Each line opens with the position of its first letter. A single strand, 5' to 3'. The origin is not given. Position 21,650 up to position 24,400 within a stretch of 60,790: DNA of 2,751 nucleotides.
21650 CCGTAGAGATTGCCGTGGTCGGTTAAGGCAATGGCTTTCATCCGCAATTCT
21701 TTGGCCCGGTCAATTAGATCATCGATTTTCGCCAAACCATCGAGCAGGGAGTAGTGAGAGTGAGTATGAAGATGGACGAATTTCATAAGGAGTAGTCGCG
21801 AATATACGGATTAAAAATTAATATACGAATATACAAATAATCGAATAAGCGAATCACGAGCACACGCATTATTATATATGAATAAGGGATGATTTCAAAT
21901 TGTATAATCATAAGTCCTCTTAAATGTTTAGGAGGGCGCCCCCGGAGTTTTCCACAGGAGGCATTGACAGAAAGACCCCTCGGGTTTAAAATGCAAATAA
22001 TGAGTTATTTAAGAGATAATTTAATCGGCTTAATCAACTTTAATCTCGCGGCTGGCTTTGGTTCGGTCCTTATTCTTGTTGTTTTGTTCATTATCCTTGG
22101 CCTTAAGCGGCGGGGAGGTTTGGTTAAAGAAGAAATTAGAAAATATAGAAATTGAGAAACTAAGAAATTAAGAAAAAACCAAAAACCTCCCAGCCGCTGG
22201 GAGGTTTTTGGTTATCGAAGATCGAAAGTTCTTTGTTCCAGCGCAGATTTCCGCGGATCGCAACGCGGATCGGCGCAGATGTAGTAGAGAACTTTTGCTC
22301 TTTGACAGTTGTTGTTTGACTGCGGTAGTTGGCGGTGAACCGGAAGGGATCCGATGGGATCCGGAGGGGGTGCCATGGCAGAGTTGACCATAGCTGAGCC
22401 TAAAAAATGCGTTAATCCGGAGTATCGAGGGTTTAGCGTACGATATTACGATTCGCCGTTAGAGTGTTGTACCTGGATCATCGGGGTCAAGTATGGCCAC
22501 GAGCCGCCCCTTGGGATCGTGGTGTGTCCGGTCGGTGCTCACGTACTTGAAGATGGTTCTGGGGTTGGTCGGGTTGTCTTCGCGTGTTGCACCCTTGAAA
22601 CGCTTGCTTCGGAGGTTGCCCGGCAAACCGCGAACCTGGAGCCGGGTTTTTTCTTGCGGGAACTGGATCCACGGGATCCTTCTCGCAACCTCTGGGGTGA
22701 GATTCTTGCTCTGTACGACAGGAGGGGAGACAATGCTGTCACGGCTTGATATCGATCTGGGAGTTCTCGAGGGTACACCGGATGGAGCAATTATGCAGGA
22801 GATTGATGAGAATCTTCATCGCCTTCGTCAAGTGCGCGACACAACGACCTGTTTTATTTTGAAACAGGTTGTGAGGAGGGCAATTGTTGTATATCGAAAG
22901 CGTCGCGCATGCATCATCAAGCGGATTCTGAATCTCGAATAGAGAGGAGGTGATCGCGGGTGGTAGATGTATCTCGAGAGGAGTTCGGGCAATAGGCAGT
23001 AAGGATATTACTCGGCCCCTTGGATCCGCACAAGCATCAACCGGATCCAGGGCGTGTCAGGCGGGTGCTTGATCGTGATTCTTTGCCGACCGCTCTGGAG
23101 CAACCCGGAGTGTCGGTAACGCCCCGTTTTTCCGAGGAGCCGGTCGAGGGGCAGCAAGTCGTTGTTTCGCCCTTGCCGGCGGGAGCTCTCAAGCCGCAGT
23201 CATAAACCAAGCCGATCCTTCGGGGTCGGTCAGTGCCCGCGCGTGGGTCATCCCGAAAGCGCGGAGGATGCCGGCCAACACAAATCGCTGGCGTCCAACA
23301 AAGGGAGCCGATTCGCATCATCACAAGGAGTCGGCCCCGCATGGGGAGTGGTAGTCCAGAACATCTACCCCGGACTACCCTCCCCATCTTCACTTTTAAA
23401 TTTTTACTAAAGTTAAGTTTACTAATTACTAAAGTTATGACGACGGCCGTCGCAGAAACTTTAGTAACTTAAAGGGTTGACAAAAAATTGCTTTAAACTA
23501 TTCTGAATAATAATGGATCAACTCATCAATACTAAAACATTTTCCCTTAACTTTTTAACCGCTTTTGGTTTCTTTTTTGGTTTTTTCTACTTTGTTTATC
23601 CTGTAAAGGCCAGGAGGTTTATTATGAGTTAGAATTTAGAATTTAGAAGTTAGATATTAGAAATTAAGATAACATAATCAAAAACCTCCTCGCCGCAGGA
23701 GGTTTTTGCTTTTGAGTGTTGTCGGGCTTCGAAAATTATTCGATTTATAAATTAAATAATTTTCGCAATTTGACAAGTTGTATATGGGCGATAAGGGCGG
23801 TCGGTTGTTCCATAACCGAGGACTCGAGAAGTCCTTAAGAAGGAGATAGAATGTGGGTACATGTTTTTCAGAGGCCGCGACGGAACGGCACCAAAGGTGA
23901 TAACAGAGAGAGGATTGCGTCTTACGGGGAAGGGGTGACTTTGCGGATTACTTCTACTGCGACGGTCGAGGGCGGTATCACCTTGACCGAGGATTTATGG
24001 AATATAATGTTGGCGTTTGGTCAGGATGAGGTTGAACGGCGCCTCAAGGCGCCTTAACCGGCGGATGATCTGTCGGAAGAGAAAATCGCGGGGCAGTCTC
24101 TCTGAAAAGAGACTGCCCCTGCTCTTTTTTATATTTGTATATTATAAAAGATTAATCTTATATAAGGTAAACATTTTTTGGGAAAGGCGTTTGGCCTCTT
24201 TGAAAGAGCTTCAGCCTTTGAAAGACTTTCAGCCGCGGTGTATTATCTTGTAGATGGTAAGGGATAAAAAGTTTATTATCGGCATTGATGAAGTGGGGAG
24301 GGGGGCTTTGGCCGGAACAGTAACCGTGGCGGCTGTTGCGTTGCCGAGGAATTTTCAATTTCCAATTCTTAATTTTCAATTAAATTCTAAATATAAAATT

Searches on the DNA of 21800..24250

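Call 32: search_rna_families(source=window, start=21800, end=24250, threshold=evalue, max_evalue=1)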
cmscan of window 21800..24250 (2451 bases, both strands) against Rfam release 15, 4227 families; matches with E-value up to 1: 5.
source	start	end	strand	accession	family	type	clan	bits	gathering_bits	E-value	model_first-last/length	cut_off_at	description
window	22133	22213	+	RF02075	STnc230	Gene; sRNA;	-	26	50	0.6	1-83/83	no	Enterobacterial sRNA STnc230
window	22057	22213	+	RF01859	Phe_leader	Cis-reg; leader;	-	24.8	55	0.32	1-125/125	no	Phenylalanine leader peptide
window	24056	24199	+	RF01702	Cyano-2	Gene; sRNA;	-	20.6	40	0.029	1-204/204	no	Cyano-2 RNA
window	22078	22212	+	RF01472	rli40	Gene; sRNA;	-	17.1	100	0.26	1-263/263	no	Listeria sRNA rli40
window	24071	24168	+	RF02671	Ysr35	Gene; sRNA;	-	15.6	428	0.16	1-339/339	no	Yersinia sRNA 35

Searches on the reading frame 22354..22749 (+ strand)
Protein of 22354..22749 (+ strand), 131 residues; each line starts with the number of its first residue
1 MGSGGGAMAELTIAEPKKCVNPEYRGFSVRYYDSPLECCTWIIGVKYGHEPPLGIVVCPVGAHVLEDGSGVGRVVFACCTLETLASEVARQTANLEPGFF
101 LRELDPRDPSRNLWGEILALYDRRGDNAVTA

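Call 40: search_protein_families(library=pfam, max_evalue=0.00001, proteins=[window:22354-22749:+])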
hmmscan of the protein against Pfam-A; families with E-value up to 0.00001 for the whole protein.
window:22354-22749:+ (131 aa): 0 families

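Call 44: find_homologous_proteins(query=window:22375-22746:+, max_evalue=0.01)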
Query seq(124 aa) (124 aa): 1 proteins with E <= 0.01 among 8 candidates.
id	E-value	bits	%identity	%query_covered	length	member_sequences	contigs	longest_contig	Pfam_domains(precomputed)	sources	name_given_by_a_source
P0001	7.7e-81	286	100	100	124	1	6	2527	-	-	-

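Call 46: find_encoding_contigs(protein=P0001, flank=3000, max_places=10)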
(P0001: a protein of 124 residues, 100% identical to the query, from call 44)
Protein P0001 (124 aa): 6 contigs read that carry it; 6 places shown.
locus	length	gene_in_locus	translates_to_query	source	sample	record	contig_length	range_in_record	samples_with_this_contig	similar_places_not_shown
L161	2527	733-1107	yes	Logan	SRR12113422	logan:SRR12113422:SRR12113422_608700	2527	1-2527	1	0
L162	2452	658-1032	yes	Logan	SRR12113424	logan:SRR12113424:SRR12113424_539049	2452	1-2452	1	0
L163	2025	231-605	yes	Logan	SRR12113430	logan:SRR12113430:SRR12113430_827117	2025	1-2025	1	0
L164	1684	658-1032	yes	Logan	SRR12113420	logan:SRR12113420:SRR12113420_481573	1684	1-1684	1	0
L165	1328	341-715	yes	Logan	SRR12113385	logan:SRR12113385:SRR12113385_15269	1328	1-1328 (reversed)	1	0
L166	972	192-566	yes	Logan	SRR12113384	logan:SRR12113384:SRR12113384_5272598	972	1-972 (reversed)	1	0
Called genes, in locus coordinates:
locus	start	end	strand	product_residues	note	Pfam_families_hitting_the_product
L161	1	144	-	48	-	?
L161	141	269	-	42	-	-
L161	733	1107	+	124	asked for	-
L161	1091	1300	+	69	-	-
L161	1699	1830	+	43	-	-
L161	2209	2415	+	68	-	-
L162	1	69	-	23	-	?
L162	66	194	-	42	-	-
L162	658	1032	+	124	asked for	-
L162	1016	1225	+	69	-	-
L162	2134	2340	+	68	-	-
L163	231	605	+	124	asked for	-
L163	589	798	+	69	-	-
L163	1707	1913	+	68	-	-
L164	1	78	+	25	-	?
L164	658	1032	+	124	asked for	-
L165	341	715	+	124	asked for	-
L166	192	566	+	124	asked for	-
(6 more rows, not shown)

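Call 57: find_related_loci(query=P0001, collection=viral_contigs, flank=3000)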
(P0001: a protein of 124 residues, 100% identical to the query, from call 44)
Query P0001 (124 aa) in viral_contigs; peptide patterns used: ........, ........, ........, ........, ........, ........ (x = any residue, [..] = any of these).
16 stretches matched a pattern, but none encodes a relative of the query by tblastn (E <= 1e-3).

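Call 79: search_protein_families(library=phrogs, max_evalue=0.01, proteins=[P0001, P0005])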
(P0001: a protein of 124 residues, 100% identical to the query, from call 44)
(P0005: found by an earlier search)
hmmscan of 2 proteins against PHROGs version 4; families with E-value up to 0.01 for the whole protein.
P0001 (124 aa): 0 families

P0005 (69 aa): 0 families

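Call 81: search_protein_families(library=padloc, max_evalue=0.01, proteins=[P0001, P0005])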
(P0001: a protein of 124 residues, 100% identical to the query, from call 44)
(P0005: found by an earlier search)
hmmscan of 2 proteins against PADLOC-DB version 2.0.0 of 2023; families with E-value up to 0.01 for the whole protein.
P0001 (124 aa): 0 families

P0005 (69 aa): 1 family
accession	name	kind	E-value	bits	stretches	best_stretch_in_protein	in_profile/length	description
PDLC04850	PDC-S05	-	0.0085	14.4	1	12-56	33-76/86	-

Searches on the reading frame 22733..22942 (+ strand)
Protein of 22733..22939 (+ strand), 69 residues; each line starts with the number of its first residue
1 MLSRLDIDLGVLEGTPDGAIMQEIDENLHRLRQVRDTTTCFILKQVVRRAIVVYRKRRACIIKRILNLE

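Call 65: search_protein_families(library=pfam, max_evalue=0.01, proteins=[window:22733-22939:+])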
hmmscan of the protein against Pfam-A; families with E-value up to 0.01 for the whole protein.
seq(69 aa): 0 families

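Call 79: search_protein_families(library=phrogs, max_evalue=0.01, proteins=[P0005])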
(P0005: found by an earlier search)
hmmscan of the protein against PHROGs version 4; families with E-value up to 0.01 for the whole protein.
P0005 (69 aa): 0 families

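Call 81: search_protein_families(library=padloc, max_evalue=0.01, proteins=[P0005])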
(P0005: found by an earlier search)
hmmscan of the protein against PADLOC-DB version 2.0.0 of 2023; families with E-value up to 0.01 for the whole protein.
P0005 (69 aa): 1 family
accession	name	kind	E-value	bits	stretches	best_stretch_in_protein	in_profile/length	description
PDLC04850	PDC-S05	-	0.0085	14.4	1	12-56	33-76/86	-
